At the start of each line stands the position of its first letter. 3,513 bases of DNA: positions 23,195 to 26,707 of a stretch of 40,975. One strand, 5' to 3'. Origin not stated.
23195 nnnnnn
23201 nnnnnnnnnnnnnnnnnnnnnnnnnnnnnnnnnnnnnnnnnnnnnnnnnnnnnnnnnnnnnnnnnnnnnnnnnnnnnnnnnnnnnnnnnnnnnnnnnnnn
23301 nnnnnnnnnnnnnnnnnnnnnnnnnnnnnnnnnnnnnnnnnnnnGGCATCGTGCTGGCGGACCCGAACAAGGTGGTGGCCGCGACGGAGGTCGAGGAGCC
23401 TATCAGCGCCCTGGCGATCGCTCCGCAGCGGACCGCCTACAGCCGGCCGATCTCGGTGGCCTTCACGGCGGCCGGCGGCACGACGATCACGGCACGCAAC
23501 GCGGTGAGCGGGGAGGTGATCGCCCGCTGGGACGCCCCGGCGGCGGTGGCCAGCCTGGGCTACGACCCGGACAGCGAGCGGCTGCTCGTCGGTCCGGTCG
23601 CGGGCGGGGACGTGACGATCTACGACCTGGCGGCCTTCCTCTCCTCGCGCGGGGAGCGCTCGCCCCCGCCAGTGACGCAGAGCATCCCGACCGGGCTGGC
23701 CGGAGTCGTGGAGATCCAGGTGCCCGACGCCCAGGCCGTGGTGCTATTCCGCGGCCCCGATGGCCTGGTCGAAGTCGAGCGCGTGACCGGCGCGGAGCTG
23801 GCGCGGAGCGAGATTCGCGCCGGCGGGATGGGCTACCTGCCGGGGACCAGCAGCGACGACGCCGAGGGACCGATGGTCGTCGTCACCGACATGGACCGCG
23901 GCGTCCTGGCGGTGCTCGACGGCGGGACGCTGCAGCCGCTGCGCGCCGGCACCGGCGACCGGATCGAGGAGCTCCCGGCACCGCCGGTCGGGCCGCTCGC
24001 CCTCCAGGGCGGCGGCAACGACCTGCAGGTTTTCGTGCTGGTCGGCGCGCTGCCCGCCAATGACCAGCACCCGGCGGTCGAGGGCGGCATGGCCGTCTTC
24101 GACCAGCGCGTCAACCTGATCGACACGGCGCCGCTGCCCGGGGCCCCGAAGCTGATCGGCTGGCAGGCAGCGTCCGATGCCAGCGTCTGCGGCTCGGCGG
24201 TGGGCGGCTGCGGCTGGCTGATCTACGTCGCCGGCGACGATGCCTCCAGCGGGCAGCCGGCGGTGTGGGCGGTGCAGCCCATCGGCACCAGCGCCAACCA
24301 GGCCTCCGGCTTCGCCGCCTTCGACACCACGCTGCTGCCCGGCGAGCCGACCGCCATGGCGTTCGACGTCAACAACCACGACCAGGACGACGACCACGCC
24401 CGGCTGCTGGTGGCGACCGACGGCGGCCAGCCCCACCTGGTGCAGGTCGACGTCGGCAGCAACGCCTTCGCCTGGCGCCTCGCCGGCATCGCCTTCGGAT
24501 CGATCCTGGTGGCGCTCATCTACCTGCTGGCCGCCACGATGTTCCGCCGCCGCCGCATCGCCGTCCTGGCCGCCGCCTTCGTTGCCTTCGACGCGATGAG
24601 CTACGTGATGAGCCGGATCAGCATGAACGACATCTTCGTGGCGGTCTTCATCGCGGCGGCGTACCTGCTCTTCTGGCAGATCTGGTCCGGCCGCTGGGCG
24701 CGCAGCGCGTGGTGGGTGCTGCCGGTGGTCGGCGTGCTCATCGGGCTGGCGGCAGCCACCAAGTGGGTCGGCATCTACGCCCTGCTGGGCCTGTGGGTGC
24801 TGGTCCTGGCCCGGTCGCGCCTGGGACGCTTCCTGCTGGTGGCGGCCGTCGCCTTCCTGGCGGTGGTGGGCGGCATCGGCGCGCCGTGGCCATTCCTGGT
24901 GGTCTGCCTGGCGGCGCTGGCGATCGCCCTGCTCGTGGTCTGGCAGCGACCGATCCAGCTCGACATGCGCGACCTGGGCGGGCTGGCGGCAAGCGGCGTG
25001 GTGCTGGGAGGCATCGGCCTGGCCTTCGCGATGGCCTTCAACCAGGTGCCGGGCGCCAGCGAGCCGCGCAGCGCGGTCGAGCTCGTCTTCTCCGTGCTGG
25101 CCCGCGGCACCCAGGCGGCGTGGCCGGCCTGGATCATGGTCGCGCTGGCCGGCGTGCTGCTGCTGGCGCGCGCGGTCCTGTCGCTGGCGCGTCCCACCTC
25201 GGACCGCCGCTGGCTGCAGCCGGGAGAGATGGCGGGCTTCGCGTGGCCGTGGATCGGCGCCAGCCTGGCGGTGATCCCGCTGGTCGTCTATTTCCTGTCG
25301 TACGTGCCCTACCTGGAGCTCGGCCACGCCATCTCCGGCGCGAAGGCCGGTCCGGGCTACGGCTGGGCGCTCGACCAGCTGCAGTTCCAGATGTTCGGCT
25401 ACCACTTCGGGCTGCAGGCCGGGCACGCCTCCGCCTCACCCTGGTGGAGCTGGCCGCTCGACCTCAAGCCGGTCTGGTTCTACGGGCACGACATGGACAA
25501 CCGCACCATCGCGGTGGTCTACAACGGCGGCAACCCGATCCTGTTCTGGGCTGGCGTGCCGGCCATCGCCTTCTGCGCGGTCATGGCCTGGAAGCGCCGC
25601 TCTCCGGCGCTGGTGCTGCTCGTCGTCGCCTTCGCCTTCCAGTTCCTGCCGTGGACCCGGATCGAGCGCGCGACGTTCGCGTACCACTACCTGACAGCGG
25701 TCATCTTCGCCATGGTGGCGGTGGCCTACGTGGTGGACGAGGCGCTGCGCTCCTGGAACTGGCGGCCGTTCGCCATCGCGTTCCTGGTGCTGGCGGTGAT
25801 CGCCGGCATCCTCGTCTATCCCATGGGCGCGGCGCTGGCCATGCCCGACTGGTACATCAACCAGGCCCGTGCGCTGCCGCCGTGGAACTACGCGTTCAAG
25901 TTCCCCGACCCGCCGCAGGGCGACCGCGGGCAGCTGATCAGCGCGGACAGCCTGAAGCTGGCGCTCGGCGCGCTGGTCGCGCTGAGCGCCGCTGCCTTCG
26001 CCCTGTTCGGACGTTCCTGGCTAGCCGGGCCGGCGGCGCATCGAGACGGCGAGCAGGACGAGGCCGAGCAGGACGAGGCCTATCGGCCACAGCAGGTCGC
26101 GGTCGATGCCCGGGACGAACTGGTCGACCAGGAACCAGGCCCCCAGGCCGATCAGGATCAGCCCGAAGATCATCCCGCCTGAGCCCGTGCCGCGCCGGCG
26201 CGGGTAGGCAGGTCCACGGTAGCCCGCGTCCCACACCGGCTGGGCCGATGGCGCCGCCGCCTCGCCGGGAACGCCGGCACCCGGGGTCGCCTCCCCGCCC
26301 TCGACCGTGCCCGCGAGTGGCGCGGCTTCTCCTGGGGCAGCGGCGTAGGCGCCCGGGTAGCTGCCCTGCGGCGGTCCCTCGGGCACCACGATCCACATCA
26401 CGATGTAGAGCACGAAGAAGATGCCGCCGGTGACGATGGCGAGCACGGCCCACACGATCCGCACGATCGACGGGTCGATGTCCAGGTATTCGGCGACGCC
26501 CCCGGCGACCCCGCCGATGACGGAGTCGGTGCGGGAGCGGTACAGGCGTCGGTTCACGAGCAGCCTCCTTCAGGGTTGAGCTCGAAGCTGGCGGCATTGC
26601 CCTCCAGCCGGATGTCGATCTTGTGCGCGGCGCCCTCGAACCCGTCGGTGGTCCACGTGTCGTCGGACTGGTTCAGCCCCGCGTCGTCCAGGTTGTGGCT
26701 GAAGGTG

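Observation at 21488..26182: Protein of about 1564 aa fusing two different GT-C glycosyltransferase modules, the second split by a soluble insertion of about 370 aa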

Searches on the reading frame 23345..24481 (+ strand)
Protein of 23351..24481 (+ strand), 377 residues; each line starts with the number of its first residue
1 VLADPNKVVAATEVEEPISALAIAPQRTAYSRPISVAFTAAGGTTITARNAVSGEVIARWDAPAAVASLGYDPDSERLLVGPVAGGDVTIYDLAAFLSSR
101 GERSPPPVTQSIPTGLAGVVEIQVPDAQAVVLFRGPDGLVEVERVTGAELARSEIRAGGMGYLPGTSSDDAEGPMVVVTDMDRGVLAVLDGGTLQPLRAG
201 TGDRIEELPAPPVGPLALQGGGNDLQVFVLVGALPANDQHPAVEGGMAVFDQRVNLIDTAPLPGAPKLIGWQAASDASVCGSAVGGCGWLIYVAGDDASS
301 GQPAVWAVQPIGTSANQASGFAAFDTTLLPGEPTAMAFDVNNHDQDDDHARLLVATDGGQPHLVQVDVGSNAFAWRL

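Call 8: search_protein_families(library=pfam, proteins=[window:23351-24481:+], max_evalue=10)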
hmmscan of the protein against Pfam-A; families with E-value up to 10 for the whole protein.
window:23351-24481:+ (377 aa): 0 families
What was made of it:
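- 23372..24439 (+): Seven-bladed beta-propeller (aa 629-984) inserted in EL1 between the HPxLxK helix and TM2. It is extracytoplasmic. There is no Pfam hit (call 8).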

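Call 32: search_protein_representatives(protein=window:23345-24472:+)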
Query: 376 residues. Proteins with E-value up to 0.001 (for the whole library): 61; up to 1e-10: 44; up to 1e-30: 14. The best 61 are listed.
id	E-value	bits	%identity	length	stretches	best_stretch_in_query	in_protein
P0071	7.5e-93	328.3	51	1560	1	1-376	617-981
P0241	1.9e-66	241.4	56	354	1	1-242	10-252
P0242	9.1e-61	222.7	44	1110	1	1-376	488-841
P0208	1.0e-48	183.1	44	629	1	1-285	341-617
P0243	2.2e-48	182.0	59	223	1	129-278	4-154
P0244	1.4e-46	176.1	46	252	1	1-197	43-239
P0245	1.0e-45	173.2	44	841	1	87-376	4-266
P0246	7.4e-42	160.5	40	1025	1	1-376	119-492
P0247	1.4e-36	143.1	48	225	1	113-333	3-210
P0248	8.2e-35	137.3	39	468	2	35-198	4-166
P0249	5.5e-34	134.6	41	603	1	85-376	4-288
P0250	1.6e-33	133.1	34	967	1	4-376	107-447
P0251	2.2e-33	132.6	57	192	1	81-215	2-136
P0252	3.8e-32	128.5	39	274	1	53-290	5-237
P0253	2.9e-30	122.3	45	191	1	1-160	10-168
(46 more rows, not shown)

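Call 48: find_encoding_contigs(protein=P0250, flank=8000, max_places=4)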
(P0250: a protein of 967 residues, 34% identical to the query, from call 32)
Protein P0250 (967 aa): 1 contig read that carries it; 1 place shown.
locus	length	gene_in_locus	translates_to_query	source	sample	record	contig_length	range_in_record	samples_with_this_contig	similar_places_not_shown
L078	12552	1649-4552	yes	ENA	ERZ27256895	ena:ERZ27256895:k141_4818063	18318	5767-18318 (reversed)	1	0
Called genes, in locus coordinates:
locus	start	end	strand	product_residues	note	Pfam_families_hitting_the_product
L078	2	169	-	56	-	?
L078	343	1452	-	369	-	-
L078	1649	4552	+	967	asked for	PF02366:PMT, PF16192:PMT_4TMC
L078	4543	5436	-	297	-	PF02811:PHP (weak)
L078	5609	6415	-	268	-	PF00563:EAL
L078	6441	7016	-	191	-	-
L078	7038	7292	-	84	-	-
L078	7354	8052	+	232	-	PF06908:YpsA (weak)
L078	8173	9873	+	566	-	PF01368:DHH, PF17768:RecJ_OB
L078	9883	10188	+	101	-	-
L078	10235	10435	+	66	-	-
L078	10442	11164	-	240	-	PF00293:NUDIX, PF19368:WHD_AraR, PF21906:WHD_NrtR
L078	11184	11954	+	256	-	-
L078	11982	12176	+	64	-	-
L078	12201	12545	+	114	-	-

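Call 49: find_homologous_proteins(query=P0250)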
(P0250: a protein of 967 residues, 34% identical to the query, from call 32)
Query P0250 (967 aa): 48 proteins with E <= 0.001 among 8000 candidates.
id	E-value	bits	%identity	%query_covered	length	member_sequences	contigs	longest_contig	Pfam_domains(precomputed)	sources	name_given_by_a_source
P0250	0.0e+0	2184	100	100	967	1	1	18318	PF02366.25,PF16192.11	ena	-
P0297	3.1e-258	878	46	95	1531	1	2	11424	PF02366.25,PF16192.11,PF13231.13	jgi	jgi:4-amino-4-deoxy-L-arabinose transferase-like glycosyltransferase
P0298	3.0e-252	858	47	92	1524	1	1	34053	PF06728.20,PF02366.25,PF16192.11,PF13231.13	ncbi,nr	ncbi:MAG TPA: phospholipid carrier-dependent glycosyltransferase [Candidatus Limnocylindria bacteriu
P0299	1.6e-250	852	45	92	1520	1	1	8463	PF06728.20,PF02366.25,PF16192.11,PF13231.13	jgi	jgi:predicted membrane-bound dolichyl-phosphate-mannose-protein mannosyltransferase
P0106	8.4e-250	850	46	95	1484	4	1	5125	PF02366.25,PF16192.11,PF13231.13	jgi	jgi:predicted membrane-bound dolichyl-phosphate-mannose-protein mannosyltransferase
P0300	6.9e-248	844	46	95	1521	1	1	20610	PF06728.20,PF02366.25,PF16192.11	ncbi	-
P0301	6.9e-247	840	46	94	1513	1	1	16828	PF06728.20,PF02366.25,PF16192.11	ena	-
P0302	5.7e-246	837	46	93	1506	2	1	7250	PF06728.20,PF02366.25,PF16192.11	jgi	-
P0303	9.3e-246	837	46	91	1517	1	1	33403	PF02366.25,PF16192.11,PF13231.13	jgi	jgi:hypothetical protein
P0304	1.1e-244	833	45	94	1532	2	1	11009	PF06728.20,PF02366.25,PF16192.11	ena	-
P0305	1.5e-242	826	45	96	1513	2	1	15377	PF06728.20,PF02366.25,PF16192.11,PF13231.13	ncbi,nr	ncbi:MAG: phospholipid carrier-dependent glycosyltransferase, partial [Chloroflexota bacterium]|nr:p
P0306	3.8e-242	825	46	94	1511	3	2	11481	PF06728.20,PF02366.25,PF16192.11,PF13231.13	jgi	jgi:4-amino-4-deoxy-L-arabinose transferase-like glycosyltransferase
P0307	5.9e-241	821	45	92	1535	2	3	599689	PF02366.25,PF16192.11,PF13231.13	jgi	jgi:predicted membrane-bound dolichyl-phosphate-mannose-protein mannosyltransferase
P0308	7.5e-241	820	45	93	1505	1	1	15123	PF06728.20,PF02366.25,PF16192.11,PF13231.13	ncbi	ncbi:MAG TPA: phospholipid carrier-dependent glycosyltransferase [Candidatus Limnocylindria bacteriu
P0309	6.2e-240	817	45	92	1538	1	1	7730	PF02366.25,PF16192.11,PF13231.13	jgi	jgi:predicted membrane-bound dolichyl-phosphate-mannose-protein mannosyltransferase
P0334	7.9e-46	175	36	24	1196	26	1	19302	PF09594.17,PF02366.25,PF16192.11,PF13231.13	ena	-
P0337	2.0e-24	104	35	16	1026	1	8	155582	PF09594.17,PF02366.25,PF16192.11,PF13231.13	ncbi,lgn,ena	-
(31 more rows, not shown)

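Call 50: search_protein_families(library=pfam, proteins=[P0334, P0337, P0250], max_evalue=0.01)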
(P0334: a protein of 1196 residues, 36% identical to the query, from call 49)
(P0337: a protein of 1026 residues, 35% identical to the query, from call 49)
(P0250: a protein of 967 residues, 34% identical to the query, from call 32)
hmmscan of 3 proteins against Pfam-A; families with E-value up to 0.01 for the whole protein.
P0334 (1196 aa): 5 families
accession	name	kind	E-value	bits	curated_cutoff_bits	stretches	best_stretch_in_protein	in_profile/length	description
PF02366.24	PMT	-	9e-14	52.1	22.7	1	792-949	81-234/245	Dolichyl-phosphate-mannose-protein mannosyltransferase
PF16192.10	PMT_4TMC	-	2.1e-13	50.6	32.4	1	967-1136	5-202/202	C-terminal four TMM region of protein-O-mannosyltransferase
PF13231.12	PMT_2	-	1.2e-08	35.8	26.1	1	790-903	18-128/160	Dolichyl-phosphate-mannose-protein mannosyltransferase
PF09594.16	GT87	-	4.5e-07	30.3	25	1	67-298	3-232/237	Glycosyltransferase family 87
PF09826.15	Beta_propel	-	0.0042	16.4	22.4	0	638-690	16-61/495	Beta propeller domain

P0337 (1026 aa): 5 families
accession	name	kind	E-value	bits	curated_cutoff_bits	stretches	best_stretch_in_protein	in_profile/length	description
PF16192.10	PMT_4TMC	-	1.1e-26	94.1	32.4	1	835-1015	3-202/202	C-terminal four TMM region of protein-O-mannosyltransferase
PF02366.24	PMT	-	3.9e-16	59.8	22.7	1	660-820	78-235/245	Dolichyl-phosphate-mannose-protein mannosyltransferase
PF13231.12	PMT_2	-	7.9e-15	55.9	26.1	2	645-790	2-139/160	Dolichyl-phosphate-mannose-protein mannosyltransferase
PF09594.16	GT87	-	6.1e-09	36.4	25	1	81-209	3-122/237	Glycosyltransferase family 87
PF03155.21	Alg6_Alg8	-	0.0046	16.4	25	0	80-244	46-218/482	ALG6, ALG8 glycosyltransferase family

P0250 (967 aa): 2 families
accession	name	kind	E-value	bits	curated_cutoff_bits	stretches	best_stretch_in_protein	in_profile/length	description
PF02366.24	PMT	-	1.6e-16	61.1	22.7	1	443-578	80-224/245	Dolichyl-phosphate-mannose-protein mannosyltransferase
PF16192.10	PMT_4TMC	-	3.3e-14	53.3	32.4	1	745-895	7-183/202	C-terminal four TMM region of protein-O-mannosyltransferase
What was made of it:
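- P0334 and P0337 also match it (call 50).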

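Call 52: list_cluster_members(proteins=[P0337, P0334, P0250])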
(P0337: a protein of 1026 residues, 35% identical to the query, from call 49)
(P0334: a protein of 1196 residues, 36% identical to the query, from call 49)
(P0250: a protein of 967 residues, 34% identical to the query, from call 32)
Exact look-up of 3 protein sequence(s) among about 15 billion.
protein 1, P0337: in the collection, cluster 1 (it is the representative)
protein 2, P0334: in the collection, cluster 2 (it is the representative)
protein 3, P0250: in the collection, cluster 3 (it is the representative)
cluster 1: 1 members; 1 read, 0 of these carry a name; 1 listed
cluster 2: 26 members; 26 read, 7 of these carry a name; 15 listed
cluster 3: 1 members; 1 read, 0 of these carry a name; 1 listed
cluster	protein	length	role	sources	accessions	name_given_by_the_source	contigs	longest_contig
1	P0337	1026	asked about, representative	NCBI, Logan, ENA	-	-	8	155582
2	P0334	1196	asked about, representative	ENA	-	-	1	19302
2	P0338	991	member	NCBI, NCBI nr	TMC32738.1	MAG: phospholipid carrier-dependent glycosyltransferase [Chloroflexi bacterium] | MAG: phospholipid carrier-dependent glycosyltransferase [Chloroflexota bacterium]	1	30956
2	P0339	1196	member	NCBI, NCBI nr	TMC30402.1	MAG: phospholipid carrier-dependent glycosyltransferase [Chloroflexi bacterium] | MAG: phospholipid carrier-dependent glycosyltransferase [Chloroflexota bacterium]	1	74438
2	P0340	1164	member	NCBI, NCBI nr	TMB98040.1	MAG: phospholipid carrier-dependent glycosyltransferase [Chloroflexi bacterium] | MAG: phospholipid carrier-dependent glycosyltransferase [Chloroflexota bacterium]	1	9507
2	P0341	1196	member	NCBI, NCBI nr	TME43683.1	MAG: phospholipid carrier-dependent glycosyltransferase [Chloroflexi bacterium] | MAG: phospholipid carrier-dependent glycosyltransferase [Chloroflexota bacterium]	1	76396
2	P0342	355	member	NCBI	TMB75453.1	MAG: DUF2029 domain-containing protein, partial [Chloroflexi bacterium]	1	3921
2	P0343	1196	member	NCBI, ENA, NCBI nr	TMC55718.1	MAG: phospholipid carrier-dependent glycosyltransferase [Chloroflexi bacterium] | MAG: phospholipid carrier-dependent glycosyltransferase [Chloroflexota bacterium]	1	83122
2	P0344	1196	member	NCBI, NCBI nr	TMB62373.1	MAG: phospholipid carrier-dependent glycosyltransferase [Chloroflexi bacterium] | MAG: phospholipid carrier-dependent glycosyltransferase [Chloroflexota bacterium]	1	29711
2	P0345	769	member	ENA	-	-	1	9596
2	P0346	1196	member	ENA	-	-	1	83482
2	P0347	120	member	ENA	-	-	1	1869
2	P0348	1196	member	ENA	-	-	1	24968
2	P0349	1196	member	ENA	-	-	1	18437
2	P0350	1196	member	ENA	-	-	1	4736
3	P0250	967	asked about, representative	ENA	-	-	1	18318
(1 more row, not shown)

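Call 53: find_encoding_contigs(protein=P0337, flank=6000, max_places=3)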
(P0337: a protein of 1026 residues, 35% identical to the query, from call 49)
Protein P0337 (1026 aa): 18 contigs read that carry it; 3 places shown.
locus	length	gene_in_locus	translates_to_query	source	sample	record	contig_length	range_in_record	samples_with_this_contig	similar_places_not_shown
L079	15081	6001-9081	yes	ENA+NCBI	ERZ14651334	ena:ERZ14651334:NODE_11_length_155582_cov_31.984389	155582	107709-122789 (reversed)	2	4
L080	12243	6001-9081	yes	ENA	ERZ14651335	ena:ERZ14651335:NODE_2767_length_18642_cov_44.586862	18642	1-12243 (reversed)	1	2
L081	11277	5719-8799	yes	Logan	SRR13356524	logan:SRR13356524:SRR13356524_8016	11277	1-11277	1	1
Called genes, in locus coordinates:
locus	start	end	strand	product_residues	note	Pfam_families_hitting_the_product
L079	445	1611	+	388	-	PF00154:RecA_N, PF08423:Rad51, PF06745:ATPase, PF27531:MT3502_N (weak), PF21096:RecA_C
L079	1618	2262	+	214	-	PF21982:RecX_HTH1 (weak), PF02631:RecX_HTH2, PF21982:RecX_HTH1 (weak)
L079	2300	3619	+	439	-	PF00919:UPF0004, PF04055:Radical_SAM, PF18693:TRAM_2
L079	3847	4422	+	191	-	PF01066:CDP-OH_P_transf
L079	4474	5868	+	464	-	PF00133:tRNA-synt_1 (faint), PF01406:tRNA-synt_1e, PF01921:tRNA-synt_1f (faint), PF09334:tRNA-synt_1g (weak), PF09190:DALR_2, PF23493:CysS_C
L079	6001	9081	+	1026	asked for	PF09594:GT87, PF02366:PMT, PF13231:PMT_2, PF16192:PMT_4TMC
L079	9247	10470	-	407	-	PF00365:PFK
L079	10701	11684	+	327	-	PF14257:DUF4349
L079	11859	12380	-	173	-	PF00293:NUDIX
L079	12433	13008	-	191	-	PF02417:Chromate_transp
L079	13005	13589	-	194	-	PF02417:Chromate_transp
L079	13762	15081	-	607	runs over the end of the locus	PF00009:GTP_EFTU, PF22042:EF-G_D2, PF03144:GTP_EFTU_D2, PF00679:EFG_C, PF21018:BipA_C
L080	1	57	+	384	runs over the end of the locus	PF17827:PrmC_N, PF05175:MTS (faint)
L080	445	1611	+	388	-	PF00154:RecA_N, PF08423:Rad51, PF06745:ATPase, PF27531:MT3502_N (weak), PF21096:RecA_C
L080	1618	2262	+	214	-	PF21982:RecX_HTH1 (weak), PF02631:RecX_HTH2, PF21982:RecX_HTH1 (weak)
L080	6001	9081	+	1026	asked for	PF09594:GT87, PF02366:PMT, PF13231:PMT_2, PF16192:PMT_4TMC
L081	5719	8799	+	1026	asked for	PF09594:GT87, PF02366:PMT, PF13231:PMT_2, PF16192:PMT_4TMC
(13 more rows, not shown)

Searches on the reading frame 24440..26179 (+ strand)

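Call 8: search_protein_families(library=pfam, proteins=[window:24440-26179:+], max_evalue=10)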
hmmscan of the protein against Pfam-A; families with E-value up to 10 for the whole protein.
window:24440-26179:+ (580 aa): 3 families
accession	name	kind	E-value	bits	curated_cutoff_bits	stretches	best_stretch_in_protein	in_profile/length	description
PF16192.10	PMT_4TMC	-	1.1e-18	67.9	32.4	1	313-460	7-176/202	C-terminal four TMM region of protein-O-mannosyltransferase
PF02366.24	PMT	-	5.7e-13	49.4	22.7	1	7-125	80-202/245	Dolichyl-phosphate-mannose-protein mannosyltransferase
PF13231.12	PMT_2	-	0.00015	22.5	26.1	1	6-143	18-148/160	Dolichyl-phosphate-mannose-protein mannosyltransferase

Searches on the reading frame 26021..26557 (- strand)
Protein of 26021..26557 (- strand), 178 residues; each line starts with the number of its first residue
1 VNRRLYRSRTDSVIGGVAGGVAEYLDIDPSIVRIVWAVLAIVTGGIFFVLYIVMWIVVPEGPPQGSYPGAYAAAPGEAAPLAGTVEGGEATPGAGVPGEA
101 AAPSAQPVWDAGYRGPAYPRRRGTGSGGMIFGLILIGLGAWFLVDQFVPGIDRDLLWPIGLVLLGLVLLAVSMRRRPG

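Call 14: search_protein_families(library=pfam, proteins=[window:26021-26557:-], max_evalue=0.001)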
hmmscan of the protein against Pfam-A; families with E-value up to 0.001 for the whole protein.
window:26021-26557:- (178 aa): 2 families
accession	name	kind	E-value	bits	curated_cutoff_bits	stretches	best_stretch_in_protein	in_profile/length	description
PF04024.17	PspC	-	7.9e-23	80.5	25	1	3-60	1-57/58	PspC domain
PF18917.5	LiaI-LiaF-like_TM1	-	0.00034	21.1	27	1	129-169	1-42/42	LiaI-LiaF-like transmembrane region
